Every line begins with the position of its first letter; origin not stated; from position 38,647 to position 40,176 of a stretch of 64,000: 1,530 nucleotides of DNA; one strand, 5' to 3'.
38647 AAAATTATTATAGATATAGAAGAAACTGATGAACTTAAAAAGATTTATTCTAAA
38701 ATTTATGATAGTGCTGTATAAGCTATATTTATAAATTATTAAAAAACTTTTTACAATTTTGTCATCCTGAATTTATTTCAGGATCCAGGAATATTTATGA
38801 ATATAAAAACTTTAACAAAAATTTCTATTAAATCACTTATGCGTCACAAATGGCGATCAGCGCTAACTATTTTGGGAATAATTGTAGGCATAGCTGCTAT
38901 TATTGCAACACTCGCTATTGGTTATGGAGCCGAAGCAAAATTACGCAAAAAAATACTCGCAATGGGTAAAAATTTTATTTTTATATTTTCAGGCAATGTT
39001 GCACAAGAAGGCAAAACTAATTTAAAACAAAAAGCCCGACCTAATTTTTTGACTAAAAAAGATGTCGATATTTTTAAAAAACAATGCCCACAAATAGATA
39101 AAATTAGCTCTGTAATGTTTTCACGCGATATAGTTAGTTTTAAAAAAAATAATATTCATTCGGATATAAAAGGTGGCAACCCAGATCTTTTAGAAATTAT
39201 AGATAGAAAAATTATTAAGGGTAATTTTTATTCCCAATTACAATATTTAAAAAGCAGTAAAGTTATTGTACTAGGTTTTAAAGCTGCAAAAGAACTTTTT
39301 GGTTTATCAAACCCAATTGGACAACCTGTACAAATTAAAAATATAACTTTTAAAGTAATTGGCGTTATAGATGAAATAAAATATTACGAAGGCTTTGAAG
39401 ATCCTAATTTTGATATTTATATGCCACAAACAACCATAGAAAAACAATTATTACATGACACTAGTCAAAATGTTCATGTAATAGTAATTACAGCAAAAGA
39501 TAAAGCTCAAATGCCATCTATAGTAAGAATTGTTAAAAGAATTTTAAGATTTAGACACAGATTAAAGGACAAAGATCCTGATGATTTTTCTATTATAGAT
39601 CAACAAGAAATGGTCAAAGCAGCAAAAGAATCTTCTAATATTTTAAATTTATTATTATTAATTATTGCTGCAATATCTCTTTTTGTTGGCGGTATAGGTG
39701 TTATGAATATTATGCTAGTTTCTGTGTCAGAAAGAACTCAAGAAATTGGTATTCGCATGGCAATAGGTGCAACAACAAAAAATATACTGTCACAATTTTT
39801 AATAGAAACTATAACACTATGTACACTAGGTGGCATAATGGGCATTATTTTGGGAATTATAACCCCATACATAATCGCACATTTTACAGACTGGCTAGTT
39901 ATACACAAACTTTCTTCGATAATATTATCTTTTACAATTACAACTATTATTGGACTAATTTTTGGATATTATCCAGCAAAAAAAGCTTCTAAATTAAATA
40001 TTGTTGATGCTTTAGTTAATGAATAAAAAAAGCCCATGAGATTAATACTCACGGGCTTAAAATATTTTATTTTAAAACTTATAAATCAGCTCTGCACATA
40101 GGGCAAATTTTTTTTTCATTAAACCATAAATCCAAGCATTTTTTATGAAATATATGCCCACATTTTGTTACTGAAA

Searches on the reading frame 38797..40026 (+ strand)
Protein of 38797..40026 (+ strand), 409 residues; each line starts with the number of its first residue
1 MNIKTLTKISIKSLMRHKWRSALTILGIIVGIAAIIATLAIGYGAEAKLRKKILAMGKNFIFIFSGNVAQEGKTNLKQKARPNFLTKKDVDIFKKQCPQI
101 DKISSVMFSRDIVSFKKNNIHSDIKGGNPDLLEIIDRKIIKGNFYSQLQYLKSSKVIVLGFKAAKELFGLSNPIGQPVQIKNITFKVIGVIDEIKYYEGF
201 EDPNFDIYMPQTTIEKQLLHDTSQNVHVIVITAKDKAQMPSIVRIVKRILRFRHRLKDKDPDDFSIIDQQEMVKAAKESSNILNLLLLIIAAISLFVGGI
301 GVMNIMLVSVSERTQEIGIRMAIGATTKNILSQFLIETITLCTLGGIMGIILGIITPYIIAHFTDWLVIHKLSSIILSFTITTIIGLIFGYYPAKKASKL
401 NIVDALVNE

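Call 35: find_related_loci(query=window:38797-40026:+, collection=genome_contigs, flank=6000)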
Query window:38797-40026:+ (409 aa) in genome_contigs; peptide patterns used: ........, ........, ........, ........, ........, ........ (x = any residue, [..] = any of these).
600 stretches matched a pattern (row limit reached: there are more); 599 encode a relative of the query (tblastn E <= 1e-3); the best 80 are kept; 80 distinct loci.
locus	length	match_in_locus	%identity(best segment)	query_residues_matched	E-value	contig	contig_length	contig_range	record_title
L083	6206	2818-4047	48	1-409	1e-103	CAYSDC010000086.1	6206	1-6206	MAG TPA_asm: uncultured Pseudomonadota bacterium isolate SRP285395_co2_342 genome assembly, contig: NODE_19830_length_62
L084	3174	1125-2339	39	1-409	2e-80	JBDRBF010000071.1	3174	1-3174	MAG: bacterium isolate MEGAHIT-group-1.1042 k141_3339858, whole genome shotgun sequence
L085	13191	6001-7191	37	14-409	9e-74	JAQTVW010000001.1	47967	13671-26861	MAG: Dehalococcoidales bacterium isolate STB_97 NODE_1503_length_47967_cov_4.119043_Sandtown_B, whole genome shotgun seq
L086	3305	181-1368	35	14-409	3e-72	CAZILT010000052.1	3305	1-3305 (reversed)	MAG TPA_asm: uncultured Dehalococcoidales bacterium isolate SRP067234_co1_69 genome assembly, contig: k99_294141, whole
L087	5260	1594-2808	35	1-409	2e-71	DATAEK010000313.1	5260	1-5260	MAG TPA_asm: Vicinamibacterales bacterium isolate SMAG_U6775 k141_410811, whole genome shotgun sequence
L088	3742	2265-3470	34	1-406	4e-71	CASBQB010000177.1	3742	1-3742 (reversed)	MAG: uncultured cyanobacterium isolate PMM_0086 genome assembly, contig: PMM_0086_000000000177, whole genome shotgun seq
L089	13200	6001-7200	34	12-409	2e-70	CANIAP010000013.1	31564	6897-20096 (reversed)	MAG: bacterium isolate RE-9nov16-181 genome assembly, contig: RE-9nov16-C2491, whole genome shotgun sequence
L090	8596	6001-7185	35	8-406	2e-70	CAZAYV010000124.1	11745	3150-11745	MAG TPA_asm: uncultured Dactylococcopsis sp. isolate binchicken_co17_382 genome assembly, contig: NODE_12095_length_1174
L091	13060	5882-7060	37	17-409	2e-70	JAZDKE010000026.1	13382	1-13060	MAG: Chloroflexota bacterium isolate MEGAHIT-group-0.520 k141_10964394, whole genome shotgun sequence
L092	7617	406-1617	34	1-406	4e-70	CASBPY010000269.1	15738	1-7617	MAG: uncultured cyanobacterium isolate PMM_0072 genome assembly, contig: PMM_0072_000000000269, whole genome shotgun seq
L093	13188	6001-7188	33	8-406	4e-70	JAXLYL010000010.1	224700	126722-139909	MAG: Polyangiaceae bacterium isolate STL-MYX12 C1.258.fa-10, whole genome shotgun sequence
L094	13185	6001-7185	34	8-409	9e-70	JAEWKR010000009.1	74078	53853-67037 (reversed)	MAG: Verrucomicrobia bacterium isolate OH_PBrB_58 k127_931798, whole genome shotgun sequence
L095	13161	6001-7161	36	8-409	3e-69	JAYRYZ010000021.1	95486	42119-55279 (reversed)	MAG: Rhodocyclaceae bacterium isolate EBPR_s472bin.19 NODE_199_length_95486_cov_3.100913, whole genome shotgun sequence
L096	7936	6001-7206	33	3-409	5e-69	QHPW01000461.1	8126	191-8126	MAG: Verrucomicrobia bacterium isolate AV2 14_0903_13_30cm_scaffold_9457448_curated, whole genome shotgun sequence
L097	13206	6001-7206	36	10-409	1e-68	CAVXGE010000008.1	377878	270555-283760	MAG: uncultured Chloroflexia bacterium isolate MFD02416.bin.2.249 genome assembly, contig: contig_67797, whole genome sh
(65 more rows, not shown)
